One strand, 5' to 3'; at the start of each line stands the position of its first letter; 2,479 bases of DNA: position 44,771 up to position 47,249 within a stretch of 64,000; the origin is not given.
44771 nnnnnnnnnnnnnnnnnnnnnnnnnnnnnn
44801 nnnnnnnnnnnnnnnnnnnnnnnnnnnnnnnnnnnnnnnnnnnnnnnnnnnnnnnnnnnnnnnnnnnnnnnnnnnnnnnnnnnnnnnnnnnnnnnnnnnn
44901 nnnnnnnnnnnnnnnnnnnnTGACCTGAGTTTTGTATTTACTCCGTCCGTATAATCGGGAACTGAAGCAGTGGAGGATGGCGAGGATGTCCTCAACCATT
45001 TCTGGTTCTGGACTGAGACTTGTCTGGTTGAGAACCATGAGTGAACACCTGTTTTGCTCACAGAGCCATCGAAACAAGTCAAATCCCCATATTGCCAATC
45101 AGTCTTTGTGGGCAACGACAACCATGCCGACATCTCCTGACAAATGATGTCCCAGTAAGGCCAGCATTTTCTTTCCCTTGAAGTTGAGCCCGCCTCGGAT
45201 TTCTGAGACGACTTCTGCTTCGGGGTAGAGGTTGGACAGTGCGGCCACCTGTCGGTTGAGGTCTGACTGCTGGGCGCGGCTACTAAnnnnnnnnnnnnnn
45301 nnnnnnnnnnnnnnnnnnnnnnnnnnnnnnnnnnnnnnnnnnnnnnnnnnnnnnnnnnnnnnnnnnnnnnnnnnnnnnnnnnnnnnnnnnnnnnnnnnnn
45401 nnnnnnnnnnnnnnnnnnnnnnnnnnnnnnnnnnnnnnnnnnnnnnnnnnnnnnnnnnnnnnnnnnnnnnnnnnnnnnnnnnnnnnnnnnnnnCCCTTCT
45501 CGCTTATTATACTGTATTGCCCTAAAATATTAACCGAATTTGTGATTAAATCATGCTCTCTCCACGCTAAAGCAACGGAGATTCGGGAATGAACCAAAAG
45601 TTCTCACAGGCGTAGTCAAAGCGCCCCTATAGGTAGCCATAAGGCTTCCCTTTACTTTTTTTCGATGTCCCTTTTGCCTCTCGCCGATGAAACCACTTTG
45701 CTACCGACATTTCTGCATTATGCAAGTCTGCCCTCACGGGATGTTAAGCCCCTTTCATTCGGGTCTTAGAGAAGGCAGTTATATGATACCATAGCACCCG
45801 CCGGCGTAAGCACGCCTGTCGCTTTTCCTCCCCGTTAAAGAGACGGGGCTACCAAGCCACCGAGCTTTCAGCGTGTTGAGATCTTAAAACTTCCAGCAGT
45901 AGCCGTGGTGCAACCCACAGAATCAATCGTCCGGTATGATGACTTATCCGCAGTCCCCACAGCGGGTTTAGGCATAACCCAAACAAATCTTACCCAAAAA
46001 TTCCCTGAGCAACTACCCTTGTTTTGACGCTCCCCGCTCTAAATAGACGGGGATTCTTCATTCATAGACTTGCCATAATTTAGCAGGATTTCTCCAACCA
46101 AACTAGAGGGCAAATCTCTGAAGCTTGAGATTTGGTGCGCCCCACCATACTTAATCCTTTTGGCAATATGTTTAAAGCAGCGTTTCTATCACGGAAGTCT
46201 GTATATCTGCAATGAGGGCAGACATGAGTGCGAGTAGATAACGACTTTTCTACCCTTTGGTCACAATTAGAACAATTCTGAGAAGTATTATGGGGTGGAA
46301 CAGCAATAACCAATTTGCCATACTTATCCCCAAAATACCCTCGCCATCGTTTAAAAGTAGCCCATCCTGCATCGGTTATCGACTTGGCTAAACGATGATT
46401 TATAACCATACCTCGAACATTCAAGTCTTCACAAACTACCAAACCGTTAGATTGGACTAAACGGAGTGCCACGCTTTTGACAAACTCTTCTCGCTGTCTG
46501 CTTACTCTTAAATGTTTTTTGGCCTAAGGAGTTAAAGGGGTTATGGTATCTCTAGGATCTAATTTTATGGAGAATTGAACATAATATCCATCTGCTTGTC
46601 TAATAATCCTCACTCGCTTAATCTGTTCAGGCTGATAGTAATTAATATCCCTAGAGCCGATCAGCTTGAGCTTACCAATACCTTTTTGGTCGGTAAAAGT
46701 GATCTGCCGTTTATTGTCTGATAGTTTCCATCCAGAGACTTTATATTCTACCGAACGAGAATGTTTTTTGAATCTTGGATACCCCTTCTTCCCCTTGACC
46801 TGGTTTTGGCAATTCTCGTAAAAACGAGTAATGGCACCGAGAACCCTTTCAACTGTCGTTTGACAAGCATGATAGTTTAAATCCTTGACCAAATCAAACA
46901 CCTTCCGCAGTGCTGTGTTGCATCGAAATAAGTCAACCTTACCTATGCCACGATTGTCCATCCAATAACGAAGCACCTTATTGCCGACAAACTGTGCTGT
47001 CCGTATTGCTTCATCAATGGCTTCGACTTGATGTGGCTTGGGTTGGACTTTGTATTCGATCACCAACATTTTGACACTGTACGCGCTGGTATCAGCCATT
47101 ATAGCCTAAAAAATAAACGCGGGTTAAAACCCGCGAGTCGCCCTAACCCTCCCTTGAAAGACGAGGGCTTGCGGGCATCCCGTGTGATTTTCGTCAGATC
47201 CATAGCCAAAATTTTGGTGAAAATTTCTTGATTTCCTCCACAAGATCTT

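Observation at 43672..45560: IS607-like element with dead tnpA but intact tnpB, inserted ~130 bp upstream of cysH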

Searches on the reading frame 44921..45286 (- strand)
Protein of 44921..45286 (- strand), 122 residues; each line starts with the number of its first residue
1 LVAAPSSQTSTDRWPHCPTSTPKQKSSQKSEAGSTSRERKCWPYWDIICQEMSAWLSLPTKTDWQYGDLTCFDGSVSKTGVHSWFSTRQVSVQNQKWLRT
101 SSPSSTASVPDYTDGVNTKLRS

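Call 75: search_solved_structures(query=A8, max_evalue=10, show_alignments=2)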
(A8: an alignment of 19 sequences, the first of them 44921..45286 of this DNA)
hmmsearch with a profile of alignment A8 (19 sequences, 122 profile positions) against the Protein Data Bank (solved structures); distinct sequences matched with E-value up to 10: 0.

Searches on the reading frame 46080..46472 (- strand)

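Call 4: search_protein_families(library=pfam, proteins=[window:46080-46472:-], max_evalue=0.01)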
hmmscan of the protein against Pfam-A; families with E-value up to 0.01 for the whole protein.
window:46080-46472:- (130 aa): 1 family
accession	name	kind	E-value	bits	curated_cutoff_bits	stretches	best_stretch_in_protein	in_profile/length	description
PF07282.18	Cas12f1-like_TNB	-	2.6e-18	66.4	26.3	1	37-102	1-60/60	Cas12f1-like, TNB domain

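Call 11: search_protein_families(library=ncbifam, proteins=[window:46080-46472:-], max_evalue=0.01)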
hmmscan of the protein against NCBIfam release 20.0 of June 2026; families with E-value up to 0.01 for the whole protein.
window:46080-46472:- (130 aa): 6 families
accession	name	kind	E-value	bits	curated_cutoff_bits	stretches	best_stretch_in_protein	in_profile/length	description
NF040570.1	guided_TnpB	subfamily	2.2e-28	99.6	100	1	4-103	280-387/389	RNA-guided endonuclease TnpB family protein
NF038281.1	IS200_TnpB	exception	1.3e-26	93.6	425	1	3-107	253-360/360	IS200/IS605 family element RNA-guided endonuclease TnpB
NF038280.1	IS607_TnpB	exception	4.1e-17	62.3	350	1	3-112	285-401/431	IS607 family element RNA-guided endonuclease TnpB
NF049972.1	CRISPR_Cas12f2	exception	2.2e-08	33.3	450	1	50-109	459-522/524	type V CRISPR-associated effector Cas12f2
TIGR01766.2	TIGR01766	domain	1.3e-05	25.6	32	1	6-64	21-82/82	IS200/IS605 family accessory protein TnpB-related protein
NF010551.0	PRK13945.1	equivalog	0.007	15.8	348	1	26-89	217-281/282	DNA-formamidopyrimidine glycosylase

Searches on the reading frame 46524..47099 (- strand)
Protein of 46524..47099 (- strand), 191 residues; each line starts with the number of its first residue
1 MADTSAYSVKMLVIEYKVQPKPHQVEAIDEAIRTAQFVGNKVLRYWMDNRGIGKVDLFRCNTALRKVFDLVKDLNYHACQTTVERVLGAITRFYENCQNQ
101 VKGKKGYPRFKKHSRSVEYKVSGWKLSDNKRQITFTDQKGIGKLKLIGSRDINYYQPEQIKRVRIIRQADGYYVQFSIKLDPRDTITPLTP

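Call 4: search_protein_families(library=pfam, proteins=[window:46524-47099:-], max_evalue=0.01)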
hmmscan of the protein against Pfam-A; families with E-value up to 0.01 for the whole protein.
window:46524-47099:- (191 aa): 0 families

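Call 11: search_protein_families(library=ncbifam, proteins=[window:46524-47099:-], max_evalue=0.01)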
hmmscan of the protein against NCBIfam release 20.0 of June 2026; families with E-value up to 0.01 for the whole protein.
window:46524-47099:- (191 aa): 3 families
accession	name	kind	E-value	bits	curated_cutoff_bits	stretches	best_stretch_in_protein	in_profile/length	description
NF040570.1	guided_TnpB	subfamily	2.4e-17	63.3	100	1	15-184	2-187/389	RNA-guided endonuclease TnpB family protein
NF038281.1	IS200_TnpB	exception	4.3e-08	32.7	425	1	15-174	5-159/360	IS200/IS605 family element RNA-guided endonuclease TnpB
NF038192.1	V_cas_c2c8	exception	2.3e-06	27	350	1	89-181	158-254/457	type V CRISPR-associated protein C2c8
